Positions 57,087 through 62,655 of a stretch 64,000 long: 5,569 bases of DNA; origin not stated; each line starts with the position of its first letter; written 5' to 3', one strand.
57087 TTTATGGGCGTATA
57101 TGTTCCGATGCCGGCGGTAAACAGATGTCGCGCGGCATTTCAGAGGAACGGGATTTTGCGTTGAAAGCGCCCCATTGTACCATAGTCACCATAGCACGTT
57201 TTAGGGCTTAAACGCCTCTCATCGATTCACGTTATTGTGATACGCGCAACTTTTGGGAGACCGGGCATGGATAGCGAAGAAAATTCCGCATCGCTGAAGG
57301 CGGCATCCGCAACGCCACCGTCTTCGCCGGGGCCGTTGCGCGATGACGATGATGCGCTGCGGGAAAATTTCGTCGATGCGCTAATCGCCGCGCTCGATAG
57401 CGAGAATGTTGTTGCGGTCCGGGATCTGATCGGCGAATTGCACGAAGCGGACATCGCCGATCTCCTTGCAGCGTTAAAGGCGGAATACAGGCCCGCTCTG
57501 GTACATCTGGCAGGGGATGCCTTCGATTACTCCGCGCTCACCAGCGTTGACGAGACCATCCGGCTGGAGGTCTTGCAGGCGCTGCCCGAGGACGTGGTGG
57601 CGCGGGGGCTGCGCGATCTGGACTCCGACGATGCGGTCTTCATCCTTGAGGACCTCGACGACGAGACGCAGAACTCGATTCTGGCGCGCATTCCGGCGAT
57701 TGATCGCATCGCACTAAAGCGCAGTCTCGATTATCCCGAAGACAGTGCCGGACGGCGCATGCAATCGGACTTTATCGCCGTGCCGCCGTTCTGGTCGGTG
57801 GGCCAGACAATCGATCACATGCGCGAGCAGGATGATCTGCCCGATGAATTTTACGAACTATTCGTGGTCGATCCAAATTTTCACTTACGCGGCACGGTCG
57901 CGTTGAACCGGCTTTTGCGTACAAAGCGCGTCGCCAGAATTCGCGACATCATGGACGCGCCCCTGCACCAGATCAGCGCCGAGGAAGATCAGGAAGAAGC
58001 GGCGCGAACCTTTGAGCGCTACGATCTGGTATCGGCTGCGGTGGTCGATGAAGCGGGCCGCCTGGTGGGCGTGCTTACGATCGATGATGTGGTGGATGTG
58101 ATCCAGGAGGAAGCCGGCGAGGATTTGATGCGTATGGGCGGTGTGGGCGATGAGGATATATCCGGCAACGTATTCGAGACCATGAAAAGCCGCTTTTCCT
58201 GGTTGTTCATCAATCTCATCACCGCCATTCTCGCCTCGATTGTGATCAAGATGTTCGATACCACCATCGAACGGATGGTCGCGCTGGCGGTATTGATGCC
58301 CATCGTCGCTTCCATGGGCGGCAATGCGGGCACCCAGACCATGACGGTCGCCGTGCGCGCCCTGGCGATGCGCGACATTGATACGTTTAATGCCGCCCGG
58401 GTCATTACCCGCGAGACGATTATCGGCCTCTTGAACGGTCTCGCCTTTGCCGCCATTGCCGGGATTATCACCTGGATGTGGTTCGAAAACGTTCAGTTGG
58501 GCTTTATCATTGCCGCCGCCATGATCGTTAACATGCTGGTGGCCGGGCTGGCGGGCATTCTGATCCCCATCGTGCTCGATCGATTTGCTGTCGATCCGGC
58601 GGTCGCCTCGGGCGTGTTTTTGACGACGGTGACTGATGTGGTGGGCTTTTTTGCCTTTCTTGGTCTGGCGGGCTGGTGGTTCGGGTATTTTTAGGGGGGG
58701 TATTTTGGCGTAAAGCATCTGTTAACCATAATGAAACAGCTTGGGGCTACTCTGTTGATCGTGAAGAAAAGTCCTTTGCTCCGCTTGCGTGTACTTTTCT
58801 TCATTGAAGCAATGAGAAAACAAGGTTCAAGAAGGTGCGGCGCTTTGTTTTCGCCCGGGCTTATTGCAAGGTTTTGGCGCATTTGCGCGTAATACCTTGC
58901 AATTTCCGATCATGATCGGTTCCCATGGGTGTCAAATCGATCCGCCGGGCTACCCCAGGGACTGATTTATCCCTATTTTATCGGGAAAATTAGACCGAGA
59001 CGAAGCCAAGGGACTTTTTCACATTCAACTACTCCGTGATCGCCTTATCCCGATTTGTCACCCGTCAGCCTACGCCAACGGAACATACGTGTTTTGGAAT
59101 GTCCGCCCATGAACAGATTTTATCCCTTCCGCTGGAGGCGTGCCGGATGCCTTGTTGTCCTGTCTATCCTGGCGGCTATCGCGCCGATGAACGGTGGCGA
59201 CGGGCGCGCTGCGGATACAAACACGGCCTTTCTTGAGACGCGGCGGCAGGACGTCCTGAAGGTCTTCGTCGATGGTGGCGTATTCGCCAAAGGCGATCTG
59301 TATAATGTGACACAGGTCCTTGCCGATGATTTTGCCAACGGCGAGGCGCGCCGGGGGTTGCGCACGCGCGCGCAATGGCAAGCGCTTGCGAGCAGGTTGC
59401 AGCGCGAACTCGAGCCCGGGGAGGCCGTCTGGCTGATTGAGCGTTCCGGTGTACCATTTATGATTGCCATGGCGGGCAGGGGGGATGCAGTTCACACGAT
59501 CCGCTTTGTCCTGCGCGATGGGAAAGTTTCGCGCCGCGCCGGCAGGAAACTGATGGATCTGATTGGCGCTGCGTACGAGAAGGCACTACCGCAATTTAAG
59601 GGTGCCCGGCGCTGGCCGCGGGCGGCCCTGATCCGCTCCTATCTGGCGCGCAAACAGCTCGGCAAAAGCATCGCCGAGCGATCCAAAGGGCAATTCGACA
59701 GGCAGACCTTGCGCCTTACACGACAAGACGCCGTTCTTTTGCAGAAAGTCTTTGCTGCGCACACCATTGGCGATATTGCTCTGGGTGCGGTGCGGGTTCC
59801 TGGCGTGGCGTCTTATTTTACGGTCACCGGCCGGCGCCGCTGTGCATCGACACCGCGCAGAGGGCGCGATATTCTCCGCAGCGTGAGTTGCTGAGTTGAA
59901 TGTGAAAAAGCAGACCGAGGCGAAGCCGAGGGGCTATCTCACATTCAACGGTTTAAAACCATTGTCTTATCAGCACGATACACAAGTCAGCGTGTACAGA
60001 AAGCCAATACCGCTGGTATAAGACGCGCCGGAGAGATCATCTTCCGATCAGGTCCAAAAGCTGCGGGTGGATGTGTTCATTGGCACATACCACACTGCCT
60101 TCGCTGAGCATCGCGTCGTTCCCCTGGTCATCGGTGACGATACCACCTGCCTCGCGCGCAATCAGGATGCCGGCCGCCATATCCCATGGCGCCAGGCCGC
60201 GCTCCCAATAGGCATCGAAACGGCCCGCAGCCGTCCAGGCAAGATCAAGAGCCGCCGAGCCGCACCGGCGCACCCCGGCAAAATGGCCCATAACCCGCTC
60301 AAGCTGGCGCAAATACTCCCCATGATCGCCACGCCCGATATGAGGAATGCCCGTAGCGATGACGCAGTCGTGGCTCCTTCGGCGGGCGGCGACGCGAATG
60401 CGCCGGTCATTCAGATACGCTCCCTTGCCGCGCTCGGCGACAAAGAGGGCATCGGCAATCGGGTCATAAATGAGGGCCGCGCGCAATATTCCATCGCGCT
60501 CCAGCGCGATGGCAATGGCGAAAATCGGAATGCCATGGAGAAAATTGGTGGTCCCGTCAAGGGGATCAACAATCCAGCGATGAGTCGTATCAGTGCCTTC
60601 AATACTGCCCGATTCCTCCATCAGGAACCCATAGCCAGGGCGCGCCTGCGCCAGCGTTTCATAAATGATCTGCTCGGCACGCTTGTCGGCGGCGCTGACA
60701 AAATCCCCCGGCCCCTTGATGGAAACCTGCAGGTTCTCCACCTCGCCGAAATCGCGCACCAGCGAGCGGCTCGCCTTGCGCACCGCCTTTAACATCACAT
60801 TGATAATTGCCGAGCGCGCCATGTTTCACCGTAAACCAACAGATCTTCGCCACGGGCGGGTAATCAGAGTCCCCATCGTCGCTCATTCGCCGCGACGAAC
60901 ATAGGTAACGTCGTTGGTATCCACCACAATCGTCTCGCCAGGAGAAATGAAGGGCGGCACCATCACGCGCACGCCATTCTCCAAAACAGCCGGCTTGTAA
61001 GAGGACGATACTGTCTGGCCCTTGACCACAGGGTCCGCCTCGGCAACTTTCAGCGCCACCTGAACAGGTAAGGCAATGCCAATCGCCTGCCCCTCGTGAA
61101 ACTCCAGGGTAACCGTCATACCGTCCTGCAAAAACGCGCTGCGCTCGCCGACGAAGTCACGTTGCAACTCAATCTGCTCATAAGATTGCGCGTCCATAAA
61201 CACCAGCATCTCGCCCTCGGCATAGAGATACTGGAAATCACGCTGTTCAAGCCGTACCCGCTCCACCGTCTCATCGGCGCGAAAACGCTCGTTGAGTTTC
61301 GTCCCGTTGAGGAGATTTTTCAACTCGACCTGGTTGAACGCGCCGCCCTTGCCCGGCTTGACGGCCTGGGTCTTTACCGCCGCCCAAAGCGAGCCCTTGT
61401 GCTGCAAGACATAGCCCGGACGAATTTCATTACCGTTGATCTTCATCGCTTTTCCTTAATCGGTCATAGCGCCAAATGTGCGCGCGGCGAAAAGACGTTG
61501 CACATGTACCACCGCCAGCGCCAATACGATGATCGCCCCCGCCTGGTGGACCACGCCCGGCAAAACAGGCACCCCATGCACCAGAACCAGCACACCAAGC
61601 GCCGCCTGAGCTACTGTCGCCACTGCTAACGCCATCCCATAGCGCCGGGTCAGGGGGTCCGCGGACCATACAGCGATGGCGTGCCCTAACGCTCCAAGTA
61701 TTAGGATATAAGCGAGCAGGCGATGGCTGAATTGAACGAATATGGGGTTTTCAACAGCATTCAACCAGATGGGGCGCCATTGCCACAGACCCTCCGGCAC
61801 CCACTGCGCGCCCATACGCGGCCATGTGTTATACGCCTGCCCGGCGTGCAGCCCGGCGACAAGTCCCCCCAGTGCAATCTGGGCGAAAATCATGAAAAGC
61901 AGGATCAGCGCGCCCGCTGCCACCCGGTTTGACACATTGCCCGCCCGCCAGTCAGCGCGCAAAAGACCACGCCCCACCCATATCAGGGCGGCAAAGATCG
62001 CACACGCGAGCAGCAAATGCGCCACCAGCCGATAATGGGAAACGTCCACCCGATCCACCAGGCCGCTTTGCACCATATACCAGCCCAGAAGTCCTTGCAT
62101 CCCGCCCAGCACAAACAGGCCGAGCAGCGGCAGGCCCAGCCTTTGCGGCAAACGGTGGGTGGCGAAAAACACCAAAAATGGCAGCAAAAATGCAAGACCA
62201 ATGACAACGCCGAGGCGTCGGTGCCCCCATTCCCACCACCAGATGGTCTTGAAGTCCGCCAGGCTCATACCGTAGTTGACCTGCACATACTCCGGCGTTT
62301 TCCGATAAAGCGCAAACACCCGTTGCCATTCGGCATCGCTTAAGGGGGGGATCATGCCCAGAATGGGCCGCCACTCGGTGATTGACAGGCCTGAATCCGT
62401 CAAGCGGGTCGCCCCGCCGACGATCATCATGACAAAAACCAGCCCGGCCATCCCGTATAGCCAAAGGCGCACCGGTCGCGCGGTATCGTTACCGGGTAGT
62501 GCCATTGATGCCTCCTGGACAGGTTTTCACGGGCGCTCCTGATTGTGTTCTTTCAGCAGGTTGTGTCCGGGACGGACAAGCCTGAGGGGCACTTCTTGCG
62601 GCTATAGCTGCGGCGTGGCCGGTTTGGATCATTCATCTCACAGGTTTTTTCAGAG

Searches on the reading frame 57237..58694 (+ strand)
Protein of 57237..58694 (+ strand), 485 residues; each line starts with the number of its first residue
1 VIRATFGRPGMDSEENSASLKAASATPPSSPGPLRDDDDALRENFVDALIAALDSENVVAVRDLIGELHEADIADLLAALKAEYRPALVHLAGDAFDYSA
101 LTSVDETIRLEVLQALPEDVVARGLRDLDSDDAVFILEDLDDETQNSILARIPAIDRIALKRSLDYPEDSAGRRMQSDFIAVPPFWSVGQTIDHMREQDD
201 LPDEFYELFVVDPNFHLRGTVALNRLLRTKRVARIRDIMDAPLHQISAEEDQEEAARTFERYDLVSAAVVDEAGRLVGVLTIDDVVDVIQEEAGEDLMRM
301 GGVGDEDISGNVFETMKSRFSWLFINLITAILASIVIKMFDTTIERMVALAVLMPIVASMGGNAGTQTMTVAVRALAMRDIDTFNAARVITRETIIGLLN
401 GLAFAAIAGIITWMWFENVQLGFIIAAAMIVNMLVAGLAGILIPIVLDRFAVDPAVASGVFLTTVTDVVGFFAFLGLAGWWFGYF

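Call 52: search_protein_families(library=pfam, proteins=[window:57237-58694:+], max_evalue=0.001)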
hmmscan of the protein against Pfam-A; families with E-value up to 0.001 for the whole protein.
window:57237-58694:+ (485 aa): 3 families
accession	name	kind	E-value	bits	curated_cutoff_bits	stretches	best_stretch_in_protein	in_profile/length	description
PF01769.21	MgtE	-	7.4e-35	120.4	27.6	1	354-477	1-125/125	Divalent cation transporter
PF03448.22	MgtE_N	-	2.8e-20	73.2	25.9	1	68-169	1-102/102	MgtE intracellular N domain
PF00571.33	CBS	-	3.3e-16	59.8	24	1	235-290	1-56/57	CBS domain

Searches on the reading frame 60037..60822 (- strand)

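Call 53: search_protein_families(library=pfam, proteins=[window:60037-60822:-], max_evalue=0.01)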
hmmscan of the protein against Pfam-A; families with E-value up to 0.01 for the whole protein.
window:60037-60822:- (261 aa): 1 family
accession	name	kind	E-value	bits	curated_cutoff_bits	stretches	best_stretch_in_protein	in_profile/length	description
PF00459.30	Inositol_P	-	4e-64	217.2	27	1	6-256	5-263/271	Inositol monophosphatase family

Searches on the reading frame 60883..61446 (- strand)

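Call 53: search_protein_families(library=pfam, proteins=[window:60883-61446:-], max_evalue=0.01)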
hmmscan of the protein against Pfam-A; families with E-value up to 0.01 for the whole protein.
window:60883-61446:- (187 aa): 3 families
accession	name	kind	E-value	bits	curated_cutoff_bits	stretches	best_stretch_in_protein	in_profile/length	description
PF09285.17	Elong-fact-P_C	-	8.6e-24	83.5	25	1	130-185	1-56/56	Elongation factor P, C-terminal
PF01132.26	EFP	-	1.5e-21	76.5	27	1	69-122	1-54/54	Elongation factor P (EF-P) OB domain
PF08207.18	EFP_N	-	5.4e-21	74.8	23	1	5-61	2-58/58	Elongation factor P (EF-P) KOW-like domain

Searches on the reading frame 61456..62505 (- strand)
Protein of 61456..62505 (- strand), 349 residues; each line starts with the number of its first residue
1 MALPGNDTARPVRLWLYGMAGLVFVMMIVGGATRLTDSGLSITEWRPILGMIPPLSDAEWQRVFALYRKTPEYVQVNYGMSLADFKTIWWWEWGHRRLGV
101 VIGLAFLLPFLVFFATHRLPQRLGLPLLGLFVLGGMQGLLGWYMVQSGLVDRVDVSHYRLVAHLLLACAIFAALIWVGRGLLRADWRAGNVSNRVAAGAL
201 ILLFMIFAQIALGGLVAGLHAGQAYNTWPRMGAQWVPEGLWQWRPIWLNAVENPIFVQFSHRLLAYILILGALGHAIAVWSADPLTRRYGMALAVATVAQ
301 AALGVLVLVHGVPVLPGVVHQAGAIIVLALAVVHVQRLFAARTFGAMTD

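Call 53: search_protein_families(library=pfam, proteins=[window:61456-62505:-], max_evalue=0.01)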
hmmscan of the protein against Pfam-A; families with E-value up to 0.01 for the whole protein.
window:61456-62505:- (349 aa): 1 family
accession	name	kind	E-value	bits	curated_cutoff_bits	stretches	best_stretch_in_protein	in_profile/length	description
PF02628.20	COX15-CtaA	-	2.1e-100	336.4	29.9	1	14-332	2-322/322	Cytochrome oxidase assembly protein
